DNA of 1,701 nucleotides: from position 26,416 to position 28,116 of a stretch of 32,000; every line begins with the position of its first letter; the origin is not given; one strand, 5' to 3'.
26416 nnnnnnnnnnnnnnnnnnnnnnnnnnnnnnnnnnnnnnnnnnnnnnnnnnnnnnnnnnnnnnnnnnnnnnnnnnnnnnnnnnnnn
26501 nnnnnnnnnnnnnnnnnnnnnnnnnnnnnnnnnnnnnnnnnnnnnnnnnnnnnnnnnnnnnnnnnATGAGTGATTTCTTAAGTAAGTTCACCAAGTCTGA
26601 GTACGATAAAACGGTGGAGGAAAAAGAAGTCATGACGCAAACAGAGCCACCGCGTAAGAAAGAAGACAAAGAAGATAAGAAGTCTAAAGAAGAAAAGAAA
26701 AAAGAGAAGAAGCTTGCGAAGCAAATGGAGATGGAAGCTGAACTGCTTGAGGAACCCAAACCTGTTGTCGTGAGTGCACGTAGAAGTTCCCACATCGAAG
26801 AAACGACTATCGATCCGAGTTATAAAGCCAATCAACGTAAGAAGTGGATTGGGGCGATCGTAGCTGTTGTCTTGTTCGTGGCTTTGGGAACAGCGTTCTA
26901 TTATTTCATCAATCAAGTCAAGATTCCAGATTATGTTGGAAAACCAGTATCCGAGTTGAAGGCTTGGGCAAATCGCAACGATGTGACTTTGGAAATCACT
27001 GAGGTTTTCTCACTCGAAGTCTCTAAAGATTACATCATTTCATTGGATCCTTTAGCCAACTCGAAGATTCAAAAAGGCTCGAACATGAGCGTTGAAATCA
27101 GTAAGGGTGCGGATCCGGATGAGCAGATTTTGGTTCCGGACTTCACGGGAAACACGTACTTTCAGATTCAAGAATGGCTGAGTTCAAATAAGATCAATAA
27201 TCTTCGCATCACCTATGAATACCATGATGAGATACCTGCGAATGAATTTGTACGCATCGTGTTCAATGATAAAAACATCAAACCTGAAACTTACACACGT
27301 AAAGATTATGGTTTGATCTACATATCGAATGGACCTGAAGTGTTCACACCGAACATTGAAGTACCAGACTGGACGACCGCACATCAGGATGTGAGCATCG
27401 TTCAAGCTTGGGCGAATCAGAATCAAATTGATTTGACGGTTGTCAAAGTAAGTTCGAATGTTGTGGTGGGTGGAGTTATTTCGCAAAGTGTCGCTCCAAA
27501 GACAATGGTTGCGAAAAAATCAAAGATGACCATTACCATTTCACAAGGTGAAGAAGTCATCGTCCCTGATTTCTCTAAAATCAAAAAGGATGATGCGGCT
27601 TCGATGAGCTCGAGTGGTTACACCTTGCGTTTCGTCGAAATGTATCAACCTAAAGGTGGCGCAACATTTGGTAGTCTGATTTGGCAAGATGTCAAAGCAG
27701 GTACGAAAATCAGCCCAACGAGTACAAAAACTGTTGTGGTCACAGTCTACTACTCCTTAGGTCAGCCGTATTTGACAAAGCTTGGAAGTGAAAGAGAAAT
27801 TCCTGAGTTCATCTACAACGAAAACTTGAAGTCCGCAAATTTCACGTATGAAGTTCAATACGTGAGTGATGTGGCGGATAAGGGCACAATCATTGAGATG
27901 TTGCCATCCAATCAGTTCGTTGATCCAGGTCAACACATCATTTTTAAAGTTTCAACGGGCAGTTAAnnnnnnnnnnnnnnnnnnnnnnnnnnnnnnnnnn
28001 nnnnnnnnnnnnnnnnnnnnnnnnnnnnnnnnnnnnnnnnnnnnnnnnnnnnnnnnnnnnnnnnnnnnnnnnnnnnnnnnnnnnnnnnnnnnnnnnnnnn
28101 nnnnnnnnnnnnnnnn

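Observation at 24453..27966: MacB/FtsX-type ABC transporter translationally coupled to a kinase-less, PBP-less PASTA-repeat membrane protein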

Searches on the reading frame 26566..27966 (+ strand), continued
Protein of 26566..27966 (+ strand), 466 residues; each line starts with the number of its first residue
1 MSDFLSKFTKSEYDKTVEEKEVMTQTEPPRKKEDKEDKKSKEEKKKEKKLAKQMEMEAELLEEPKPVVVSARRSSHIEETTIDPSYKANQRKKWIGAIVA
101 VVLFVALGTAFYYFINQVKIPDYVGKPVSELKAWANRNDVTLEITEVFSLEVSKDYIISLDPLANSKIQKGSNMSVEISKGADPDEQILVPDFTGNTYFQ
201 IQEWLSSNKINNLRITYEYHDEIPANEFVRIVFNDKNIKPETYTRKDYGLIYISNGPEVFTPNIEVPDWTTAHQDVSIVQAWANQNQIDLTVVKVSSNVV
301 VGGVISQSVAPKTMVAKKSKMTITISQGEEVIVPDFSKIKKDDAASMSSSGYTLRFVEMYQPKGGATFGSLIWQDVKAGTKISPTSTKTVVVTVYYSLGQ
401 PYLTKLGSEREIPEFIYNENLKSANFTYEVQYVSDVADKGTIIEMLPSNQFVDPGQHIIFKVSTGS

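Call 31: fold_search(model_id=the predicted structure, library=pdb)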
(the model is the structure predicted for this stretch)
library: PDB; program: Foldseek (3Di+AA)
matches with E <= 10: 84; with E <= 0.001: 21
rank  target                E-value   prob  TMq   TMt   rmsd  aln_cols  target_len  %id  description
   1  3py9                  3.4e-13  1.00  0.27  0.39   8.9       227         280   22  X-ray structural studies of the entire extra-cellular region of the Ser/Thr kinase PrkC from Staphylococcus aureus (released 2011-01-19)
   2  3m9g                  4.4e-11  1.00  0.25  0.52   9.0       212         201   23  Crystal structure of the three-PASTA-domain of a Ser/Thr kinase from Staphylococcus aureus (released 2010-11-03)
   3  2kui_MODEL_1_A        8.1e-11  1.00  0.25  0.36  11.6       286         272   18  NMR structure of the PASTA domain of Mycobacterium tuberculosis of PknB (released 2010-04-14)
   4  5e12_A                2.1e-08  1.00  0.23  0.44  10.1       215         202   19  Crystal Structure of PASTA Domains 2, 3 and 4 of Mycobacterium tuberculosis Protein Kinase B (released 2016-09-14)
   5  5e12_B                2.4e-07  1.00  0.22  0.45  10.0       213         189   18  Crystal Structure of PASTA Domains 2, 3 and 4 of Mycobacterium tuberculosis Protein Kinase B (released 2016-09-14)
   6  5e10                  5.1e-06  1.00  0.19  0.54   7.2       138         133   20  Crystal Structure of PASTA Domains 1 and 2 of Mycobacterium tuberculosis Protein Kinase B (released 2016-09-14)
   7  2z2l_C                1.1e-04  1.00  0.13  0.44  15.9       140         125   17  Penicillin-Binding Protein 2X (PBP2X) from Streptococcus pneumoniae (released 2007-09-04)
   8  7o4c_A                1.6e-04  1.00  0.12  0.41  15.6       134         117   17  Crystal structure of PASTA domains of the Penicillin-Binding Protein 1 (PBP1) from Staphylococcus aureus (released 2021-11-03)
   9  2kud_MODEL_1_A        1.9e-04  1.00  0.19  0.46   7.2       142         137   20  NMR structure of the PASTA domain 1 and 2 of Mycobacterium tuberculosis of PknB (released 2010-04-14)
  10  5oau                  2.4e-04  1.00  0.12  0.09  16.9       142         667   17  Penicillin-Binding Protein 2X (PBP2X) from Streptococcus pneumoniae (released 2018-05-30)
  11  1rp5_A                3.0e-04  1.00  0.12  0.08  15.4       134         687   16  PBP2x from Streptococcus pneumoniae strain 5259 with reduced susceptibility to beta-lactam antibiotics (released 2004-02-03)
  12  1k25_D                3.0e-04  1.00  0.12  0.10  15.3       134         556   16  PBP2x from a Highly Penicillin-resistant Streptococcus pneumoniae Clinical Isolate (released 2001-10-31)
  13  7o61_A                3.2e-04  1.00  0.12  0.41  15.7       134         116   17  Crystal structure of the C-terminal PASTA domains of Staphylococcus aureus PBP1 (released 2022-04-20)
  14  1pyy_A                3.7e-04  1.00  0.12  0.09  15.4       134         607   16  Double mutant PBP2x T338A/M339F from Streptococcus pneumoniae strain R6 at 2.4 A resolution (released 2003-09-30)
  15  1rp5_B                3.9e-04  1.00  0.12  0.09  15.4       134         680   16  PBP2x from Streptococcus pneumoniae strain 5259 with reduced susceptibility to beta-lactam antibiotics (released 2004-02-03)
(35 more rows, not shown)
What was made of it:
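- On PASTA domain (PF03793): Foldseek matches to the PrkC, PknB and PBP2x PASTA regions (call 31).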

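Call 51: search_dna_similar(query=window:26566-27966:+, collection=plasmids, mode=protein, max_evalue=1e-10, max_rows=15)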
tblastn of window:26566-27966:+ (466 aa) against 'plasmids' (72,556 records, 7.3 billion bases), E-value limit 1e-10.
Records with a match: 2; places in all: 2; records where one place covers at least 80% of the query: 1.
Best place of each record, by identity: <60% 2.
By first word of the organism name: Enterococcus 2.
By predicted mobility (MOB-suite, as given by PLSDB): non-mobilizable 2.
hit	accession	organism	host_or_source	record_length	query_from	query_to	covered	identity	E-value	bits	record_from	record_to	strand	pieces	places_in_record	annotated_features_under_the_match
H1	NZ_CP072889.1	Enterococcus raffinosus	stream/river surface water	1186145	1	466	100%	29.1%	2e-42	168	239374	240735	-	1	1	record has no annotation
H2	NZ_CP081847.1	Enterococcus raffinosus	Homo sapiens,feces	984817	166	452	56%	32.7%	5e-22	131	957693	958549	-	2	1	PASTA domain-containing protein (x2)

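Call 52: search_protein_families(library=padloc, proteins=[window:26566-27966:+], max_evalue=0.01)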
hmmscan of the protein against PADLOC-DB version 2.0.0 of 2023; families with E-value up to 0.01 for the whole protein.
window:26566-27966:+ (466 aa): 3 families
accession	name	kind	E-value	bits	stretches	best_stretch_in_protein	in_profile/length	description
PDLC04040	PD-T4-6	-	4.6e-16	56.6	2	97-280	333-509/547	-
PDLC04060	PD-T4-6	-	8.9e-14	49.2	2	13-185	302-456/486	-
PDLC04052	PD-T4-6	-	1.2e-10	39.2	1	72-200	304-438/496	-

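Call 53: get_annotated_region(hit=H2, flank=7000)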
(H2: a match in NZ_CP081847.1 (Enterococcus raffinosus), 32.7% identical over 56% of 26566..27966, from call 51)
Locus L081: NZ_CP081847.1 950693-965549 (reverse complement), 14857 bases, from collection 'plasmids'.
description: Enterococcus raffinosus strain CX012922 plasmid pCX012922, complete sequence
organism: Enterococcus raffinosus (NCBI taxid 71452)
taxonomy: Bacteria; Bacillota; Bacilli; Lactobacillales; Enterococcaceae; Enterococcus; Enterococcus raffinosus
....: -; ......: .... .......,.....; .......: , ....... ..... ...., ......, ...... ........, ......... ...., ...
typing (MOB-suite, as given by PLSDB): non-mobilizable
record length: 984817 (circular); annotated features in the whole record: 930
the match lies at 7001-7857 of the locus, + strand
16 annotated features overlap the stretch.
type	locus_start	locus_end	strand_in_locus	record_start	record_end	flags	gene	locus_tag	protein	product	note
CDS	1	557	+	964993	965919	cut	lacC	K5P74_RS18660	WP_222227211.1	tagatose-6-phosphate kinase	GO:0005990 - lactose catabolic process [Evidence IEA]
CDS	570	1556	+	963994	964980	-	lacD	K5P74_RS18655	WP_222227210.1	tagatose-bisphosphate aldolase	GO:0019512 - lactose catabolic process via tagatose-6-phosphate [Evidence IEA]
CDS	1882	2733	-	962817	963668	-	-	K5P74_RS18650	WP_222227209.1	GRP family sugar transporter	GO:0034219 - carbohydrate transmembrane transport [Evidence IEA]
CDS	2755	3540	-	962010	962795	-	-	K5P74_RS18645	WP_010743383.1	glucose-1-dehydrogenase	-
CDS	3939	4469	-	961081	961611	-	-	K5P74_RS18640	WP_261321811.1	hypothetical protein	-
CDS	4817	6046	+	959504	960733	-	-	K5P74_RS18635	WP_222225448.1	IS110 family transposase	-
CDS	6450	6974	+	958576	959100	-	-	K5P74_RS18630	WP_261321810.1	response regulator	GO:0000160 - phosphorelay signal transduction system [Evidence IEA]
CDS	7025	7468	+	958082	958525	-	-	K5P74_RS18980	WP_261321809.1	PASTA domain-containing protein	-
CDS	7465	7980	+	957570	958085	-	-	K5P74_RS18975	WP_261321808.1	PASTA domain-containing protein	-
CDS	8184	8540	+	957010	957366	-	-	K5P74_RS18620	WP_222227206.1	hypothetical protein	-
CDS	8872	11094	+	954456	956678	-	-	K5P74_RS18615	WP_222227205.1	hypothetical protein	-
CDS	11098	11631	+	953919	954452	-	-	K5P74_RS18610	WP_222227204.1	hypothetical protein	-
CDS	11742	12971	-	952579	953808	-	-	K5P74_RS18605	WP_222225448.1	IS110 family transposase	-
CDS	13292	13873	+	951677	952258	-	-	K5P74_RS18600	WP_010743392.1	hypothetical protein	-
CDS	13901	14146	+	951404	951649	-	-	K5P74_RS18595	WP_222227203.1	LPXTG cell wall anchor domain-containing protein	-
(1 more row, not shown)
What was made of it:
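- Tried and rejected: One of those loci is decayed by IS110 (calls 51, 53).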

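Call 54: find_encoding_contigs(protein=P0119, flank=6000, max_places=2)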
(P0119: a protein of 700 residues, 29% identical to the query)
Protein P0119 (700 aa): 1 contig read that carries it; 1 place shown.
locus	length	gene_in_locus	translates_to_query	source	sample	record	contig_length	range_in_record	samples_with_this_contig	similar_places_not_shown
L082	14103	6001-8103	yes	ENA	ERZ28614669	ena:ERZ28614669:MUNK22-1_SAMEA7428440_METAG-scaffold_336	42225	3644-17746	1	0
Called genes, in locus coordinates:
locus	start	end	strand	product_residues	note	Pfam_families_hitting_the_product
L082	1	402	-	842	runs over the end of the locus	PF03477:ATP-cone, PF00317:Ribonuc_red_lgN, PF02867:Ribonuc_red_lgC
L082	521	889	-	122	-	PF07892:DUF1667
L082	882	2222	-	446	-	PF00070:Pyr_redox (faint), PF00890:FAD_binding_2 (weak), PF01266:DAO (weak), PF01494:FAD_binding_3 (weak), PF07992:Pyr_redox_2, PF12831:FAD_oxidored (weak), PF13450:NAD_binding_8 (weak), PF13738:Pyr_redox_3, +2 more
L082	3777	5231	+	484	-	PF12704:MacB_PCD, PF02687:FtsX (weak)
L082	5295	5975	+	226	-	PF02463:SMC_N (faint), PF00005:ABC_tran, PF13304:AAA_21 (faint)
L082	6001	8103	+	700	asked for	PF03793:PASTA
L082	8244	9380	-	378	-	PF01841:Transglut_core (weak)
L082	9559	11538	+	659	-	PF00456:Transketolase_N, PF02779:Transket_pyr, PF02780:Transketolase_C, PF22613:Transketolase_C_1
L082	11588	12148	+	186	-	PF03358:FMN_red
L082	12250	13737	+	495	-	PF13493:DUF4118, PF00512:HisKA, PF02518:HATPase_c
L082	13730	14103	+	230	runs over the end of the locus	PF00072:Response_reg, PF00486:Trans_reg_C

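Call 55: find_encoding_contigs(protein=P0065, flank=6000, max_places=2)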
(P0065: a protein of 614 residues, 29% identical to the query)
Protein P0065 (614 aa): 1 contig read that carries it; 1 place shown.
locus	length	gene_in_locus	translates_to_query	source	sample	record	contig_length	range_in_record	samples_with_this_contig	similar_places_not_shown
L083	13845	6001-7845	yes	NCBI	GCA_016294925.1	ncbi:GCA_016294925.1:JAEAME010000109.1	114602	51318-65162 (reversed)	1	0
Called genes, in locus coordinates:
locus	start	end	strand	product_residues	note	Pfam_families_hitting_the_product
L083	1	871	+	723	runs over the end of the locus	PF16875:Glyco_hydro_36N, PF02065:Melibiase, PF16874:Glyco_hydro_36C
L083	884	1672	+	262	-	PF01261:AP_endonuc_2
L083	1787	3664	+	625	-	-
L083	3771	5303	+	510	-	PF02687:FtsX (weak)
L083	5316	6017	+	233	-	PF00005:ABC_tran, PF02463:SMC_N (faint)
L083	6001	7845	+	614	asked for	PF03793:PASTA (weak)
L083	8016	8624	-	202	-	PF12822:ECF_trnsprt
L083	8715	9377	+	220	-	PF04199:Cyclase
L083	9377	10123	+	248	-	PF02146:SIR2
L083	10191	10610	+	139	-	PF03965:Penicillinase_R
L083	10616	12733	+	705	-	PF05569:Peptidase_M56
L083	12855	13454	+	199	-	PF12464:Mac, PF00132:Hexapep, PF14602:Hexapep_2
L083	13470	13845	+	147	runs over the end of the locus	-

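Call 56: find_encoding_contigs(protein=P0101, flank=6000, max_places=2)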
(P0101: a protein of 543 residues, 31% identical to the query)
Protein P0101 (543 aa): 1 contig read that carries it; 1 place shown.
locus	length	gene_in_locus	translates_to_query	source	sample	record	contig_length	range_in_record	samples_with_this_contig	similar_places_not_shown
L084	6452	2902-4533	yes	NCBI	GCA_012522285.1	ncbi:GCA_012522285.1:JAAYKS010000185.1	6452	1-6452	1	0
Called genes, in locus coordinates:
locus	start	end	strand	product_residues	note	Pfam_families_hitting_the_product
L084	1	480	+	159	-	PF01261:AP_endonuc_2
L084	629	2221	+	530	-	PF12704:MacB_PCD (weak), PF02687:FtsX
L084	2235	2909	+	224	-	PF00005:ABC_tran, PF13304:AAA_21 (faint)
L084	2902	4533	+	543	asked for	PF03793:PASTA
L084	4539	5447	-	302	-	PF00532:Peripla_BP_1, PF13377:Peripla_BP_3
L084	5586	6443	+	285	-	PF00149:Metallophos, PF12850:Metallophos_2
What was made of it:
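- It also holds in 3 of 3 long outlier homologues (calls 54-56).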

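Call 66: search_protein_representatives(alignment_id=A2)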
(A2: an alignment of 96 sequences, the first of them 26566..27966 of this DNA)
Query: 96 sequences, 475 profile positions. Proteins with E-value up to 0.001 (for the whole library): 15912; up to 1e-10: 5864; up to 1e-30: 906. The best 150 are listed.
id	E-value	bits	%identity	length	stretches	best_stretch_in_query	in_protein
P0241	2.9e-185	633.1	-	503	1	1-473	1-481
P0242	6.8e-184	628.6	-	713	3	44-465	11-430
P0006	3.1e-173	593.5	-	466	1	1-459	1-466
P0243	4.1e-169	579.9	-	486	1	1-469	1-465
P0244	7.6e-168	575.7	-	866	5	23-459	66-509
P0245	9.4e-167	572.1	-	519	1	1-468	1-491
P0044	1.0e-165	568.7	-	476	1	1-459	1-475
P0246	1.3e-164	565.1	-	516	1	1-463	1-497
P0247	1.1e-163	562.0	-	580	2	55-465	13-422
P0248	7.0e-163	559.4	-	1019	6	85-391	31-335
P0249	2.1e-162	557.8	-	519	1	2-467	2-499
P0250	6.6e-162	556.1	-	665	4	1-258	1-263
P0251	3.3e-161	553.8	-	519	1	1-472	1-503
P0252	1.1e-160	552.2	-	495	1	3-469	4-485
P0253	5.2e-160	549.9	-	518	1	2-466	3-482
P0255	6.7e-159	546.2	-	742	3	1-462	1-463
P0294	1.2e-141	489.4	-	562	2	60-463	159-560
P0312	5.4e-131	454.2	-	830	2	61-466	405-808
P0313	1.9e-130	452.4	-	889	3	3-468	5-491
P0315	6.4e-130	450.7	-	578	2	30-467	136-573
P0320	1.1e-127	443.3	-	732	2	3-464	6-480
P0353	1.4e-108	380.3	-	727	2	3-463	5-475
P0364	1.6e-104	367.0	-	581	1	8-457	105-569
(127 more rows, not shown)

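Call 67: search_protein_families(library=pfam, proteins=[P0312, P0244, P0313, P0320, P0255, P0242, P0294, P0315, P0364, P0353], max_evalue=0.001)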
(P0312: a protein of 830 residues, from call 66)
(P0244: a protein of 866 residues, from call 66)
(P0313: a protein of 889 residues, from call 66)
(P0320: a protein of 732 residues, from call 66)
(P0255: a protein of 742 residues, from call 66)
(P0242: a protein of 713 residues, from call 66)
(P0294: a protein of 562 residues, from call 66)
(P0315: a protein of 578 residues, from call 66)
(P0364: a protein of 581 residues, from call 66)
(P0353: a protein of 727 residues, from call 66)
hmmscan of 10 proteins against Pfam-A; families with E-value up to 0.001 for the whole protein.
P0312 (830 aa): 1 family
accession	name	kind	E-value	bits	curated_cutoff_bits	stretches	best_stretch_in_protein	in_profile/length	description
PF03793.24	PASTA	-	7e-27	93.6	23.2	2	606-666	2-63/64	PASTA domain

P0244 (866 aa): 2 families
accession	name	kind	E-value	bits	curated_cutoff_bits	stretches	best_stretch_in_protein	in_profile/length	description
PF03793.24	PASTA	-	1.2e-73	243.4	23.2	6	308-370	1-64/64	PASTA domain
PF14208.11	DUF4320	-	0.00011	22.7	25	0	355-397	73-114/119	Domain of unknown function (DUF4320)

P0313 (889 aa): 1 family
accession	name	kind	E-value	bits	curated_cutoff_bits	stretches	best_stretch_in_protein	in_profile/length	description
PF03793.24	PASTA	-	7.9e-37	125.5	23.2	2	144-205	1-63/64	PASTA domain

P0320 (732 aa): 1 family
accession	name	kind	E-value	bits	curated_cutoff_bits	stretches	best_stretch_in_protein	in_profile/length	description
PF03793.24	PASTA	-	2.5e-24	85.4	23.2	2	277-339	1-63/64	PASTA domain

P0255 (742 aa): 1 family
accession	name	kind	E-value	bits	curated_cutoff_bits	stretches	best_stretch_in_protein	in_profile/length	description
PF03793.24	PASTA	-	1.5e-43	147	23.2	5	331-389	1-63/64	PASTA domain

P0242 (713 aa): 1 family
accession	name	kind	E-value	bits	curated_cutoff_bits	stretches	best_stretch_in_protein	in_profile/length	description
PF03793.24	PASTA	-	2.4e-50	168.8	23.2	5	582-641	1-63/64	PASTA domain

P0294 (562 aa): 1 family
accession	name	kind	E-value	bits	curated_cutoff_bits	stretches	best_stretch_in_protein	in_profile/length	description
PF03793.24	PASTA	-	1.9e-27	95.5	23.2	3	360-421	1-63/64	PASTA domain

P0315 (578 aa): 1 family
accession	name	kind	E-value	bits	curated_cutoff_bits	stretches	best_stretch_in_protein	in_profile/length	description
PF03793.24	PASTA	-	3e-24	85.2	23.2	2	369-430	1-63/64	PASTA domain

P0364 (581 aa): 1 family
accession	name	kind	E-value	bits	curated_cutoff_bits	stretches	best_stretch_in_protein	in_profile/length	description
PF03793.24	PASTA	-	5.2e-18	65.2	23.2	1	372-434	1-64/64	PASTA domain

P0353 (727 aa): 1 family
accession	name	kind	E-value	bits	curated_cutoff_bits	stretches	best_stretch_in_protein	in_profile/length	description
PF03793.24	PASTA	-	9.3e-24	83.6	23.2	2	131-192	1-63/64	PASTA domain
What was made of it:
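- No natural fusion of PASTA units to an NBD, permease or enzyme was found among 10 long homologues (call 67). No direct evidence of interaction exists, and no fusion proteins were found (call 67).
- Tried and rejected: Rosetta-stone fusions: 10 long homologues (562-889 aa) contain only PASTA units or longer linkers (call 67), so they give no support either way.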

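Call 70: search_protein_families(library=pfam, proteins=[L017:8846-9214:+, L017:9211-10830:+], max_evalue=0.00001)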
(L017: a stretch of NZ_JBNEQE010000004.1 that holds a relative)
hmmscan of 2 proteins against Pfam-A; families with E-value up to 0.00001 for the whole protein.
L017:8846-9214:+ (122 aa): 1 family
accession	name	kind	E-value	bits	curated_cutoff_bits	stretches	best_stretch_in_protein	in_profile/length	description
PF03965.22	Penicillinase_R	-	5.9e-22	78.6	22.6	1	5-115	3-115/115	Penicillinase repressor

L017:9211-10830:+ (539 aa): 1 family
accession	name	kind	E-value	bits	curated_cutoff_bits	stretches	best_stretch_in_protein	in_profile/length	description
PF05569.17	Peptidase_M56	-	2.7e-42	145.4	31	1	6-290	2-296/296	BlaR1 peptidase M56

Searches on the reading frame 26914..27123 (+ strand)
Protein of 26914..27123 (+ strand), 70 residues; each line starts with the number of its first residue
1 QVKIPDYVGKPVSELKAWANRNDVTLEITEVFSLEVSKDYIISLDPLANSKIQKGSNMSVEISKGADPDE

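Call 33: search_protein_families(library=pfam, proteins=[window:26914-27123:+], max_evalue=10)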
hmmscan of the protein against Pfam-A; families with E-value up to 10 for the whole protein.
seq(70 aa): 3 families
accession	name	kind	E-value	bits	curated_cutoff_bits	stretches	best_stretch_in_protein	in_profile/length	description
PF03793.24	PASTA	-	3.9e-10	40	23.2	1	2-64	1-64/64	PASTA domain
PF17323.7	ToxS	-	0.13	12.5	25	1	8-59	52-103/147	Trans-membrane regulatory protein ToxS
PF06385.17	Baculo_LEF-11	-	0.23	12.4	22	1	12-48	15-51/93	Baculovirus LEF-11 protein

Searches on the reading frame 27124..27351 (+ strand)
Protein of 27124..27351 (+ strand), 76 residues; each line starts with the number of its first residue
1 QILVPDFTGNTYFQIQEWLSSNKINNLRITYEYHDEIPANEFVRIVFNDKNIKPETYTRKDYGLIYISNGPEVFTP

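Call 33: search_protein_families(library=pfam, proteins=[window:27124-27351:+], max_evalue=10)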
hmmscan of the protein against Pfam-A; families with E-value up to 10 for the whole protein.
seq(76 aa): 2 families
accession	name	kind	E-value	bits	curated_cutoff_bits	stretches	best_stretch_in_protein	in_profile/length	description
PF03793.24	PASTA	-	0.018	15.4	23.2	1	4-41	3-40/64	PASTA domain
PF11976.14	Rad60-SLD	-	0.02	15.1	23.8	1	21-62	20-60/72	Ubiquitin-2 like Rad60 SUMO-like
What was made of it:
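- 27124..27351 (+): PASTA unit 2 (residues 187-262), the most divergent unit. 15.4 bits, below the cut-off (call 33).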

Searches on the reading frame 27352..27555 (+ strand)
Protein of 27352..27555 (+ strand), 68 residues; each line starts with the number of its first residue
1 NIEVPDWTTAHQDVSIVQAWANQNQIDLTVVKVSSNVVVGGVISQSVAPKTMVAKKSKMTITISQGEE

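Call 33: search_protein_families(library=pfam, proteins=[window:27352-27555:+], max_evalue=10)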
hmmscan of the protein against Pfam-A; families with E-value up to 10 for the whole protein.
seq(68 aa): 1 family
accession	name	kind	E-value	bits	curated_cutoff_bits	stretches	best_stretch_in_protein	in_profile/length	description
PF03793.24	PASTA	-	3.5e-07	30.5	23.2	1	11-65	8-64/64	PASTA domain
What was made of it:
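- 27352..27555 (+): PASTA unit 3 (residues 263-330). 30.5 bits (call 33).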

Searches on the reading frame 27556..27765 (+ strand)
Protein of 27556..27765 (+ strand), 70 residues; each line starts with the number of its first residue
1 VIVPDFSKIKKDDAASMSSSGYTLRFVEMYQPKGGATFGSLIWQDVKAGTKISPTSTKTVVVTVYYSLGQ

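Call 33: search_protein_families(library=pfam, proteins=[window:27556-27765:+], max_evalue=10)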
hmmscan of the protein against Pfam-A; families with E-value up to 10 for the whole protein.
seq(70 aa): 1 family
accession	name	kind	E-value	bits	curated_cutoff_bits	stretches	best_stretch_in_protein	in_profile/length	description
PF03793.24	PASTA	-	0.00021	21.6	23.2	1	1-64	1-62/64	PASTA domain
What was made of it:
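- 27556..27765 (+): PASTA unit 4 (residues 331-400). 21.6 bits (call 33).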
